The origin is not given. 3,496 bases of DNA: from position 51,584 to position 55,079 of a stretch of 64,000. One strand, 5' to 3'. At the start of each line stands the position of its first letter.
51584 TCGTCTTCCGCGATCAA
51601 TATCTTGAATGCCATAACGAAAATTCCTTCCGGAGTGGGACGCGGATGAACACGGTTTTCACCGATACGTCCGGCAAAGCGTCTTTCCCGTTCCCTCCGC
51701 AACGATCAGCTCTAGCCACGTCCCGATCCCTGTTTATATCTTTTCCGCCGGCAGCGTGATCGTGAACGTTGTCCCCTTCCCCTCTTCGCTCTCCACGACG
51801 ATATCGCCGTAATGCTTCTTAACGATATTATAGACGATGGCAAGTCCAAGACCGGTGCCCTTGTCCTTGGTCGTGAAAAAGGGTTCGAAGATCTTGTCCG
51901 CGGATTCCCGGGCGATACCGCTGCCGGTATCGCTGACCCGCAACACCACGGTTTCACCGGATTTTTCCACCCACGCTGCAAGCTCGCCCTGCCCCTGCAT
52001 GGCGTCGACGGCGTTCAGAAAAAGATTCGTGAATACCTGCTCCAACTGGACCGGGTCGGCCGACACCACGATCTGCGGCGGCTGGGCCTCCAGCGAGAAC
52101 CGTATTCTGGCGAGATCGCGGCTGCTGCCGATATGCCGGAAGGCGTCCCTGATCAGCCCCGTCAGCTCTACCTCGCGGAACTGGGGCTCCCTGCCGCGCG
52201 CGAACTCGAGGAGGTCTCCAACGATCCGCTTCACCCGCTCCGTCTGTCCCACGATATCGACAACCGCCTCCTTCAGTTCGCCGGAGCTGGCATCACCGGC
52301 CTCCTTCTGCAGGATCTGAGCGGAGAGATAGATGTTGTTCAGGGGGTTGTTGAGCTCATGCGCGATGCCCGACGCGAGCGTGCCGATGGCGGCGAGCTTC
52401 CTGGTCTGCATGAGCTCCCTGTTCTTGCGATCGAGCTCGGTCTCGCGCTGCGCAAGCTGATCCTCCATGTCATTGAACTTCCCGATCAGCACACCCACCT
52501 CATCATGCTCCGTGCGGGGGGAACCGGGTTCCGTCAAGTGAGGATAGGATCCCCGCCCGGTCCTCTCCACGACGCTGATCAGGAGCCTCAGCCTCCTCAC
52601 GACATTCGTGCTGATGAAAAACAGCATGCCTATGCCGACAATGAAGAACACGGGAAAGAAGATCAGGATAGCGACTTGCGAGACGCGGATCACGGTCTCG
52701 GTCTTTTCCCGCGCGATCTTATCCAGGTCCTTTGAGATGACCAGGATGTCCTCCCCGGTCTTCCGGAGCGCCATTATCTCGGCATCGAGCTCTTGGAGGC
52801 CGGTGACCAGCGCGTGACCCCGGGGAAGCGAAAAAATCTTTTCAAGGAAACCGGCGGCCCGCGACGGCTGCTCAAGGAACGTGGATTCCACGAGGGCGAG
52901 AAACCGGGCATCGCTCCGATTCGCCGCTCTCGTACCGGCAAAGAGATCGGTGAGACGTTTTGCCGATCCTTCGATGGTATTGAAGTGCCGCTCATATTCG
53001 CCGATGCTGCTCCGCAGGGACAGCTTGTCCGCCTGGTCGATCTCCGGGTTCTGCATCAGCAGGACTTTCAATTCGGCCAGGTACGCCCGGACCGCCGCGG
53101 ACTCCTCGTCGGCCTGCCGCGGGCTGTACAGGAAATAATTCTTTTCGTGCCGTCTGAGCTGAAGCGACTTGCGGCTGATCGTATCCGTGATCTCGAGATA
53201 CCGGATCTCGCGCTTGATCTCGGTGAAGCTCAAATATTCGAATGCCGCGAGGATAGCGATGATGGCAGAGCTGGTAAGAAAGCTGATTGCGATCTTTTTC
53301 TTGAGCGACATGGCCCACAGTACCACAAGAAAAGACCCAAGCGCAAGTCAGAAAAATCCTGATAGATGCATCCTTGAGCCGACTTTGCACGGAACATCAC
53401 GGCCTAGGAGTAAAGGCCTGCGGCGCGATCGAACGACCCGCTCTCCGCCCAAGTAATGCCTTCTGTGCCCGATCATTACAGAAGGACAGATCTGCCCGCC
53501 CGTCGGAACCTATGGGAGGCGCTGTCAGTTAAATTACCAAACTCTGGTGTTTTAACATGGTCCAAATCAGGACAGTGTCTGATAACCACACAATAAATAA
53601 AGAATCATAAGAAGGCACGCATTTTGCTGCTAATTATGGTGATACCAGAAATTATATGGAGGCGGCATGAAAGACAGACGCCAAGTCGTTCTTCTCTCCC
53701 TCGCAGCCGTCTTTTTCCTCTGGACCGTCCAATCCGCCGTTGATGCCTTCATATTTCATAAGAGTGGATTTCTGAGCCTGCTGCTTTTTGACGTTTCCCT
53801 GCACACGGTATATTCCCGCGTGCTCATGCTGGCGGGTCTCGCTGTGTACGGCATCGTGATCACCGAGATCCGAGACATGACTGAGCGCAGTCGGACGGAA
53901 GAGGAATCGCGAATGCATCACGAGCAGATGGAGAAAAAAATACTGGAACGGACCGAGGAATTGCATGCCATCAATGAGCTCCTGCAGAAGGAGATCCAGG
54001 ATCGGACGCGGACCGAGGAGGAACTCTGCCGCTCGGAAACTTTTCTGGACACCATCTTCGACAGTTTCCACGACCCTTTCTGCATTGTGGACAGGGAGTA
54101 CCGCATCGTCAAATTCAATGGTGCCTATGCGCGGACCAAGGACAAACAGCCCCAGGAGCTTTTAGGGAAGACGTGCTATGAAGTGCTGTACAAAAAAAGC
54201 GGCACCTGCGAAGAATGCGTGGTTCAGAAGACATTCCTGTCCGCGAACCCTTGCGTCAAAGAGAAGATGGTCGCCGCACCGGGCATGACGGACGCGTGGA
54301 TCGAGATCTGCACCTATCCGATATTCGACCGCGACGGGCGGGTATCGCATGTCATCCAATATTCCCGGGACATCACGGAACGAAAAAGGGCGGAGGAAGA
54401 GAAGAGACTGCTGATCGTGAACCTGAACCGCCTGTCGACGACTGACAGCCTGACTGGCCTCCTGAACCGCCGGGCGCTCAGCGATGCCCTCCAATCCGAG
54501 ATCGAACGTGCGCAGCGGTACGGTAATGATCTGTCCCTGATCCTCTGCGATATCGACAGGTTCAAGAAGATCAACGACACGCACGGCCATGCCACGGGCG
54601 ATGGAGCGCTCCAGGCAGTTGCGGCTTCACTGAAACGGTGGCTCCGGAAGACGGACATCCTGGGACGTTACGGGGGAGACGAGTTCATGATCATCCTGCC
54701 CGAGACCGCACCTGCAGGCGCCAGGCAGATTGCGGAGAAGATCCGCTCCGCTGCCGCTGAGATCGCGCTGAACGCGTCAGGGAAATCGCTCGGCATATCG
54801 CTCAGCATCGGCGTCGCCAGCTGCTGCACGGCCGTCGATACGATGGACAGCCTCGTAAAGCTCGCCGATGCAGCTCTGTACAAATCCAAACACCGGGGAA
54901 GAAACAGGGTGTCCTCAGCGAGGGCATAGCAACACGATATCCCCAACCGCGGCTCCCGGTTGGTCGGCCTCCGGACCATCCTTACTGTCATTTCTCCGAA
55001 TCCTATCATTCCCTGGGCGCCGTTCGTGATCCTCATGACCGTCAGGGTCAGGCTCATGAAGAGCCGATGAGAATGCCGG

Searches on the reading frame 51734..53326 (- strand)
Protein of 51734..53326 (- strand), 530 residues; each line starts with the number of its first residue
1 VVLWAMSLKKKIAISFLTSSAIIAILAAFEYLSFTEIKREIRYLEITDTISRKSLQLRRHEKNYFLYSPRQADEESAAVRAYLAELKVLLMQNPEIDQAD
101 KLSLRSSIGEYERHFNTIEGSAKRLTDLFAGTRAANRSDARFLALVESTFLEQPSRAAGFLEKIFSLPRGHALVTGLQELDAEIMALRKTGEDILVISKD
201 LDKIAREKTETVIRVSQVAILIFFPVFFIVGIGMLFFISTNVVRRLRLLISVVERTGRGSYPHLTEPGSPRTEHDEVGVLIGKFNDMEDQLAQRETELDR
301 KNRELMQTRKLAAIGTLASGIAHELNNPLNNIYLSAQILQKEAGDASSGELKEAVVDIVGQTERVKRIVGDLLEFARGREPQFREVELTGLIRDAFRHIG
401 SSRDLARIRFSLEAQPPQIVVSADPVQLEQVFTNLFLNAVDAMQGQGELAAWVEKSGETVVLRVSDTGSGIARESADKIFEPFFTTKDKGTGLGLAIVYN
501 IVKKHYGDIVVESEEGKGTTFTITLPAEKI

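Call 51: search_protein_families(library=pfam, proteins=[window:51734-53326:-], max_evalue=0.001)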
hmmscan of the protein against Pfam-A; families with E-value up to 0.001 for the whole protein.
window:51734-53326:- (530 aa): 5 families
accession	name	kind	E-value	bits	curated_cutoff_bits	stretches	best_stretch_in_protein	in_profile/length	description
PF02518.31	HATPase_c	-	2.3e-28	99.3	26.4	1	424-528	2-110/111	Histidine kinase-, DNA gyrase B-, and HSP90-like ATPase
PF00512.31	HisKA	-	9.7e-16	58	26.9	1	315-379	3-64/66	His Kinase A (phospho-acceptor) domain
PF14501.12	HATPase_c_5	-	0.00014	22.2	22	1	427-517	5-94/102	GHKL domain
PF13581.12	HATPase_c_2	-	0.0004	20.8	27.4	1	437-524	41-126/127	Histidine kinase-like ATPase domain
PF00672.30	HAMP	-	0.00043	21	25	0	237-287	1-47/53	HAMP domain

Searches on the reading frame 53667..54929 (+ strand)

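Call 3: search_protein_families(library=pfam, proteins=[window:53667-54929:+], max_evalue=0.01)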
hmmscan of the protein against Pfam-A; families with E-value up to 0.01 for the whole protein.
window:53667-54929:+ (420 aa): 7 families
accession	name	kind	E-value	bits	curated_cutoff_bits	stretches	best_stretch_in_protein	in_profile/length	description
PF00990.26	GGDEF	-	4.6e-49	166.7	23.8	1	258-414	2-161/161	Diguanylate cyclase, GGDEF domain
PF08448.16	PAS_4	-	2.7e-15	57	23.1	1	131-241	1-110/110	PAS fold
PF00989.32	PAS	-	7.4e-08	32.8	22.6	1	126-235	2-112/113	PAS fold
PF13426.13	PAS_9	-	1.1e-07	32.4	27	1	136-238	2-103/103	PAS domain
PF24898.2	GGDEF_GdpP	-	0.00016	22.4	30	1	296-415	3-116/126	Cyclic-di-AMP phosphodiesterase GdpP-like, GGDEF domain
PF17853.6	GGDEF_2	-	0.00028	21.6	24.5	1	310-403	33-113/116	GGDEF-like domain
PF22335.1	Cas10-Cmr2_palm2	-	0.0074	16.8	27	0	336-415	58-132/133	Cas10/Cmr2, second palm domain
